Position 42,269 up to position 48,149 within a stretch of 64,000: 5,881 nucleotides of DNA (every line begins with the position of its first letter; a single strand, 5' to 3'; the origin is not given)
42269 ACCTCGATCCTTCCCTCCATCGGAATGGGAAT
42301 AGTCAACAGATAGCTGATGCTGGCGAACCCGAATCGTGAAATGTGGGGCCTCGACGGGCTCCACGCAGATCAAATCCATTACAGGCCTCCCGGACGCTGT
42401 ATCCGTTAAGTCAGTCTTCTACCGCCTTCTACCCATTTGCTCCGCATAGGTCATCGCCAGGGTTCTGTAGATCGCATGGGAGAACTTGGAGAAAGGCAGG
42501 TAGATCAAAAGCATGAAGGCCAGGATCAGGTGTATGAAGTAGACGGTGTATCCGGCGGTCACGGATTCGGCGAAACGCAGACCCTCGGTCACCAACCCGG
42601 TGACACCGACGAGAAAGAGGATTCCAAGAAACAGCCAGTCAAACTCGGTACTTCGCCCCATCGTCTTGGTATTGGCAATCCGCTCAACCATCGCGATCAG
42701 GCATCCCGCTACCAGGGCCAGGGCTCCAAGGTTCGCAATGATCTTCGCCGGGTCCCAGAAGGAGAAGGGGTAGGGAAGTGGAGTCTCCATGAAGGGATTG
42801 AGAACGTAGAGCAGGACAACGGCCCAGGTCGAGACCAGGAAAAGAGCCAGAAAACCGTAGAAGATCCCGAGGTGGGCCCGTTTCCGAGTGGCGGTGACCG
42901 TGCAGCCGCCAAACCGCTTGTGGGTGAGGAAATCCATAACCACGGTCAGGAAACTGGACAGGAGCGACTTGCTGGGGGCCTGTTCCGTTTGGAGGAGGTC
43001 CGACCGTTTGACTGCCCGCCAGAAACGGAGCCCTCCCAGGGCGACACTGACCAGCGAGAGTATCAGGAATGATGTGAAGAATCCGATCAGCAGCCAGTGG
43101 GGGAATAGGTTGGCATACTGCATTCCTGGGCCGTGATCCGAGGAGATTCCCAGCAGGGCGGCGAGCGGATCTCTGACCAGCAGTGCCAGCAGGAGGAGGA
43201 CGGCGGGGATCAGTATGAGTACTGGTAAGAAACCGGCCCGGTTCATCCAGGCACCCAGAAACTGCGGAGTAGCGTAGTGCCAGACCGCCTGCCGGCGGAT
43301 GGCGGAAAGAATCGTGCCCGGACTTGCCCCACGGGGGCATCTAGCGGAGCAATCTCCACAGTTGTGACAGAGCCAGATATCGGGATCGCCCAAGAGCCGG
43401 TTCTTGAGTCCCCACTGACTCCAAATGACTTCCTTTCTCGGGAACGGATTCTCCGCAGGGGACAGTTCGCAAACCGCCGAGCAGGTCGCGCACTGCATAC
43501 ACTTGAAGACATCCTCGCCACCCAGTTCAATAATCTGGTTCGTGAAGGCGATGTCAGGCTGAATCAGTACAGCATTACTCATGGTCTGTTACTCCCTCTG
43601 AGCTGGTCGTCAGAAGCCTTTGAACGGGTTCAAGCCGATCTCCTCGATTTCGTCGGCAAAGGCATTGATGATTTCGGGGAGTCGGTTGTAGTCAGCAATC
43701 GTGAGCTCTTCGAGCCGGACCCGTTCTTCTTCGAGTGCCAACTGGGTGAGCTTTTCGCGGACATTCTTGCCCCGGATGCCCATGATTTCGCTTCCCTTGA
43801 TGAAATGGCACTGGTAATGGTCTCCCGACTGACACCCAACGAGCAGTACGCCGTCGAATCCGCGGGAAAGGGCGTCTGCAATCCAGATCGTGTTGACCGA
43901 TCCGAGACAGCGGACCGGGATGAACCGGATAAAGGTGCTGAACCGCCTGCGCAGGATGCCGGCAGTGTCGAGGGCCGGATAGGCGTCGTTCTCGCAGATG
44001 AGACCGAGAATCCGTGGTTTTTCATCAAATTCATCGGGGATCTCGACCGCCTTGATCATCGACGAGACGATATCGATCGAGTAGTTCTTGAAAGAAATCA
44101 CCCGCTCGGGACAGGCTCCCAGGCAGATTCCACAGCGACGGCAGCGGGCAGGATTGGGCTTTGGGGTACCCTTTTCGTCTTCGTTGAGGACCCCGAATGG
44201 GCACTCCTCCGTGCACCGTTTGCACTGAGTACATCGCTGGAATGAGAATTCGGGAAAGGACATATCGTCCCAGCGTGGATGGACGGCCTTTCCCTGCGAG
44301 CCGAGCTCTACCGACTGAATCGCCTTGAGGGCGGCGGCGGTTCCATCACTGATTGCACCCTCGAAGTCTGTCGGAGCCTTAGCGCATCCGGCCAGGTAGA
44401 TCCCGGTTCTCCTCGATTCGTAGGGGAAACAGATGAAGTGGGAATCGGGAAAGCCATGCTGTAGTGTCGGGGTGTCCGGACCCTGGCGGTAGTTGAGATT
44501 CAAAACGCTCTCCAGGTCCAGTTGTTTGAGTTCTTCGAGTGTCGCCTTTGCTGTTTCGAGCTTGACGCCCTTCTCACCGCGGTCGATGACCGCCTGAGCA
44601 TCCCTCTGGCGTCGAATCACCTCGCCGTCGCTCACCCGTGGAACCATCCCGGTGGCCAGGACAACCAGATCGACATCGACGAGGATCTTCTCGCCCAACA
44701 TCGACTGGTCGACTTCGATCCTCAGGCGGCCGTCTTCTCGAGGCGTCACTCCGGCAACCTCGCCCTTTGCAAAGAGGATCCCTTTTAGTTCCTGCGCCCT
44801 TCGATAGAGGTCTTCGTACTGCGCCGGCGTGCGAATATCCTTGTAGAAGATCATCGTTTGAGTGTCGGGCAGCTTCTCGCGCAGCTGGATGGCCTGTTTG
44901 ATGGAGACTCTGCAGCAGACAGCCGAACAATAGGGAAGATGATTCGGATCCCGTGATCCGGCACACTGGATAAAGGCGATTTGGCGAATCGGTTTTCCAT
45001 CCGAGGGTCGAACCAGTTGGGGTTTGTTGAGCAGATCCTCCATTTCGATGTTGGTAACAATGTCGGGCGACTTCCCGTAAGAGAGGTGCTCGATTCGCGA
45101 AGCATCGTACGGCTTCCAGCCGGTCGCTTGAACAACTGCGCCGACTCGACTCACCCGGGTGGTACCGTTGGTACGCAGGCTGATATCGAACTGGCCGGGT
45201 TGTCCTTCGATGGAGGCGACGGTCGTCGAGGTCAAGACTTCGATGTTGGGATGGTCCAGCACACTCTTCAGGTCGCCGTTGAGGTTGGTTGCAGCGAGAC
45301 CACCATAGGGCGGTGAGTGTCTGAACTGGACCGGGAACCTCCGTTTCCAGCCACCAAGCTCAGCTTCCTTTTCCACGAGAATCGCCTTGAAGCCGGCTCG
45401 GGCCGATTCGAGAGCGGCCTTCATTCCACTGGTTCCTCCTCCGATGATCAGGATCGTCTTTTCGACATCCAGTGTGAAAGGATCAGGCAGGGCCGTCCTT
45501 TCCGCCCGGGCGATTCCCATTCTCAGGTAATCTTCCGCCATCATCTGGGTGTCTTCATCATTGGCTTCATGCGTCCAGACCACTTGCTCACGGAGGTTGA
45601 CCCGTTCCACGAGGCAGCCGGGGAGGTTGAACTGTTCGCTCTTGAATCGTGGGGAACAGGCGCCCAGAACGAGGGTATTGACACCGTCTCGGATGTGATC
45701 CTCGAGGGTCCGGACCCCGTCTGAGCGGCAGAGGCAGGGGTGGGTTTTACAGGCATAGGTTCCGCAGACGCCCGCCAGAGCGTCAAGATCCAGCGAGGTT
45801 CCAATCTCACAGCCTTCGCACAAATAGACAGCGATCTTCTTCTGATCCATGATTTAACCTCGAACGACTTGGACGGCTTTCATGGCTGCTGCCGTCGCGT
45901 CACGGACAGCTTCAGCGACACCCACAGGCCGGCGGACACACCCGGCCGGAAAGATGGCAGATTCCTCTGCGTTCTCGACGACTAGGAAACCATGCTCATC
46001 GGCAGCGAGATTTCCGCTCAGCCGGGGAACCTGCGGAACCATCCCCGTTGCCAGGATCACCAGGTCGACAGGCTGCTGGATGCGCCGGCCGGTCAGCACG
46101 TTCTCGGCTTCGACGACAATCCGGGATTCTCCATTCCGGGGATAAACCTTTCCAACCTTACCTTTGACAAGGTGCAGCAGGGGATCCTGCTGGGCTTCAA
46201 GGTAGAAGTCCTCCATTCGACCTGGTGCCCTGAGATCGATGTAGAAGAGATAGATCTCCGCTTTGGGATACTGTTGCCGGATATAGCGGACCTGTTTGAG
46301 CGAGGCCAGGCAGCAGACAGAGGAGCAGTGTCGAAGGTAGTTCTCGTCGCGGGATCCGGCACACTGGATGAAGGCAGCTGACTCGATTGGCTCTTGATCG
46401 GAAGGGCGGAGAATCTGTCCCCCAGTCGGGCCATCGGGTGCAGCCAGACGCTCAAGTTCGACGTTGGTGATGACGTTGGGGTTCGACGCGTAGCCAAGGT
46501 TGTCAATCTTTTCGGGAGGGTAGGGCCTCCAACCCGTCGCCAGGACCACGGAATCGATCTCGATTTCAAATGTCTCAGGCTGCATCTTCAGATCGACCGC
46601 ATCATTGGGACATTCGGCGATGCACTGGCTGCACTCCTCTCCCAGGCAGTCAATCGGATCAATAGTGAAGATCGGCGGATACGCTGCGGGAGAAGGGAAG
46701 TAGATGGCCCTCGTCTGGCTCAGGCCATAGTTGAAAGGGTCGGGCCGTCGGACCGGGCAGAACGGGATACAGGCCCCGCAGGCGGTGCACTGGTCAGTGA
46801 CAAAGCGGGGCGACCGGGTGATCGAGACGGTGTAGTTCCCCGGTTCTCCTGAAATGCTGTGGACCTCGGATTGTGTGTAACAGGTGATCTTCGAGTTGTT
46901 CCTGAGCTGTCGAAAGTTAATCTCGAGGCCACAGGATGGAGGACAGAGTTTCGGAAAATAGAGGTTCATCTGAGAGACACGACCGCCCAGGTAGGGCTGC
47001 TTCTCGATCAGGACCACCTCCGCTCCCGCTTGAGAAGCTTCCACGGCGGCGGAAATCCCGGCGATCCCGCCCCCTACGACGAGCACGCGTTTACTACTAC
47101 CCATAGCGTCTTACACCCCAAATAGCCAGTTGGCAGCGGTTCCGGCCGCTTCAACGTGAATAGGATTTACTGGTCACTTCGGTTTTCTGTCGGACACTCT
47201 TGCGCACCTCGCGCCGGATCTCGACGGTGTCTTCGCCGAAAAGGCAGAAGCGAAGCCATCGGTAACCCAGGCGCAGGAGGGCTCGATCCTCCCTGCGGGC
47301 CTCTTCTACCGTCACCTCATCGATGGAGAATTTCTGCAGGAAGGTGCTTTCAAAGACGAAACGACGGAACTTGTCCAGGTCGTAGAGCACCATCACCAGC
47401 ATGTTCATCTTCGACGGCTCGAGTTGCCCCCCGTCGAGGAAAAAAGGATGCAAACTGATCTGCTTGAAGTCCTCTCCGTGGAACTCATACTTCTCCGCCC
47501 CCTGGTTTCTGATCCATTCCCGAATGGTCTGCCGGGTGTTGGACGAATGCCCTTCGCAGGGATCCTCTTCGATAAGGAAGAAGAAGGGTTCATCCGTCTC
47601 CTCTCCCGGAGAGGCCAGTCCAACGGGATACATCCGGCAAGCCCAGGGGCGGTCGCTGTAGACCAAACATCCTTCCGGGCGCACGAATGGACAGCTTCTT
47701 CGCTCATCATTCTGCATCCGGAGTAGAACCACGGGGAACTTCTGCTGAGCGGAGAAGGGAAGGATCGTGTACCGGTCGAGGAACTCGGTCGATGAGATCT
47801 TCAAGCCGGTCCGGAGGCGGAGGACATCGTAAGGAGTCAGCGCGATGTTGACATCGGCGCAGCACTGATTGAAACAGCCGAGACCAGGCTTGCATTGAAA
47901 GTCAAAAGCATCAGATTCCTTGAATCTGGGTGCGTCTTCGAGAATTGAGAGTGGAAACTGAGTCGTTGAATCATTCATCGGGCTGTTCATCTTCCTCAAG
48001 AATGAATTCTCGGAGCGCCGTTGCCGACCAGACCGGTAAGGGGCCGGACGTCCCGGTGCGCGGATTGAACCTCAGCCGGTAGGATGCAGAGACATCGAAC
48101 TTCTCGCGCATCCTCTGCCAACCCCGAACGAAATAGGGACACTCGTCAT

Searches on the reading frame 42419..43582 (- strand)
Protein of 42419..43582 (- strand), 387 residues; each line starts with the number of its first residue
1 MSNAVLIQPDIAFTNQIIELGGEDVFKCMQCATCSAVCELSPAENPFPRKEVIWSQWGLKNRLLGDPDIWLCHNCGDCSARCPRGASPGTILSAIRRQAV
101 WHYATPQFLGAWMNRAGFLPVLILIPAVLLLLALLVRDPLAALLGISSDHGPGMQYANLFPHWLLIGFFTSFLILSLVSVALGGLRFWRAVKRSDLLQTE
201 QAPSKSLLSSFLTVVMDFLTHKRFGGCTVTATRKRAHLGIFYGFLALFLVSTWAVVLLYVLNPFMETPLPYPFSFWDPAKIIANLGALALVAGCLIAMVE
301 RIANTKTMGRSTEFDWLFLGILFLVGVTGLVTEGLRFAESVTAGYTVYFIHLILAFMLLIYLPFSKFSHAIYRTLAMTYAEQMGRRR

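Call 3: search_protein_families(library=pfam, proteins=[window:42419-43582:-], max_evalue=0.01)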
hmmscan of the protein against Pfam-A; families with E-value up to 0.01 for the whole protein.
window:42419-43582:- (387 aa): 6 families
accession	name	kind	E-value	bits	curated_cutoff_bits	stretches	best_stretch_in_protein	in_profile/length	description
PF13183.11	Fer4_8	-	9.1e-09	36.2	27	1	26-85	3-67/68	4Fe-4S dicluster domain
PF13187.11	Fer4_9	-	8e-08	32.6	27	1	27-86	1-51/52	4Fe-4S dicluster domain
PF13534.11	Fer4_17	-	1.6e-06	29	22.2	1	27-85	1-59/61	4Fe-4S dicluster domain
PF13237.11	Fer4_10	-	3.9e-06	27.1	25.5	1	71-101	8-40/53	4Fe-4S dicluster domain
PF12838.12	Fer4_7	-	6.1e-05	23.9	27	1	27-86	1-52/52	4Fe-4S dicluster domain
PF13484.11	Fer4_16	-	0.0053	18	30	0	72-100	2-29/66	4Fe-4S double cluster binding domain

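Call 4: search_protein_families(library=ncbifam, proteins=[window:42419-43582:-], max_evalue=0.01)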
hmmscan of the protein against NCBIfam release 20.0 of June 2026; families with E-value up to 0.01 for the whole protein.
window:42419-43582:- (387 aa): 14 families
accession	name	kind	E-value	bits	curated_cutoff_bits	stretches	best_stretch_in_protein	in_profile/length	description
NF038018.1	qmoC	equivalog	3.9e-121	404.9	300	1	9-379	1-360/360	quinone-interacting membrane-bound oxidoreductase complex subunit QmoC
NF011607.0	PRK15033.1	subfamily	5.5e-29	101.3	524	1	71-377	68-371/389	tricarballylate utilization 4Fe-4S protein TcuB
TIGR02484.1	CitB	equivalog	6.6e-22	78.2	246.6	1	28-385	16-360/372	tricarballylate utilization 4Fe-4S protein TcuB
TIGR03290.1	CoB_CoM_SS_C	equivalog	2.7e-14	53.4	160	1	27-100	3-76/144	CoB--CoM heterodisulfide reductase subunit C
NF041890.1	hdrC_Methbact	equivalog_domain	7.6e-10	38.7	270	1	22-101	25-103/192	ferredoxin:CoB-CoM heterodisulfide reductase subunit HdrC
NF041779.1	hetero_SS_HdrC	equivalog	3.1e-09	36.6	350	1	27-100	32-104/198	ferredoxin:CoB-CoM heterodisulfide reductase subunit HdrC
NF045723.1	memb_anch_TmcC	equivalog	3.5e-08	33.2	240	1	268-380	98-205/218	TmcC family electron transfer complex membrane anchor subunit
NF008369.0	PRK11168.1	equivalog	3.1e-06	26.3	278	1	26-100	11-88/401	anaerobic glycerol-3-phosphate dehydrogenase subunit C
NF004616.0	PRK05950.1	subfamily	6.2e-06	25.5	228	1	67-100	201-234/238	succinate dehydrogenase iron-sulfur subunit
TIGR00384.1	dhsB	subfamily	5.5e-05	22.7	88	0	66-94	192-220/222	succinate dehydrogenase and fumarate reductase iron-sulfur protein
NF009226.0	PRK12576.1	equivalog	0.00012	21.5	344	0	69-98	207-236/317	succinate dehydrogenase/fumarate reductase iron-sulfur subunit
NF045716.1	sulf_resp_HmcE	equivalog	0.00025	20.8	275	1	273-372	105-199/226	sulfate respiration complex protein HmcE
TIGR02512.1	FeFe_hydrog_A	subfamily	0.00033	19.6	405.95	1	24-86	5-66/375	[FeFe] hydrogenase, group A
TIGR03379.1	glycerol3P_GlpC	equivalog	0.00054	18.8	279.9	1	27-98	6-80/397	anaerobic glycerol-3-phosphate dehydrogenase subunit GlpC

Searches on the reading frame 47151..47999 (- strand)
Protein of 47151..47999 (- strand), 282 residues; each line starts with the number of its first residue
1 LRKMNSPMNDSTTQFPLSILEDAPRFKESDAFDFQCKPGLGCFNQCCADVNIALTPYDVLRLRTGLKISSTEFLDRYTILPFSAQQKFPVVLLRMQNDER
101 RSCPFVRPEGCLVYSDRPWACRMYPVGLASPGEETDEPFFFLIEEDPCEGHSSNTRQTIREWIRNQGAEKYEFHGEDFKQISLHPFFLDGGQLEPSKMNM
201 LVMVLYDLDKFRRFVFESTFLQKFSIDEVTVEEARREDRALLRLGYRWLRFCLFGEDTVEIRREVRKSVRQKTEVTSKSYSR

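Call 51: search_protein_families(library=ncbifam, proteins=[window:47151-47999:-], max_evalue=0.00001)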
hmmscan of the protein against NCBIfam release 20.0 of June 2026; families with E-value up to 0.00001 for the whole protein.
window:47151-47999:- (282 aa): 0 families

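Call 89: search_protein_families(library=pfam, proteins=[window:47151-47999:-], max_evalue=0.00001)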
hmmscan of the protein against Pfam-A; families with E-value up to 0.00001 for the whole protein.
window:47151-47999:- (282 aa): 1 family
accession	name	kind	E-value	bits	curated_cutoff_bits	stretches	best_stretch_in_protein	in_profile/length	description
PF03692.20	CxxCxxCC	-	1.3e-08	35.9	23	1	36-127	2-72/85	Putative zinc- or iron-chelating domain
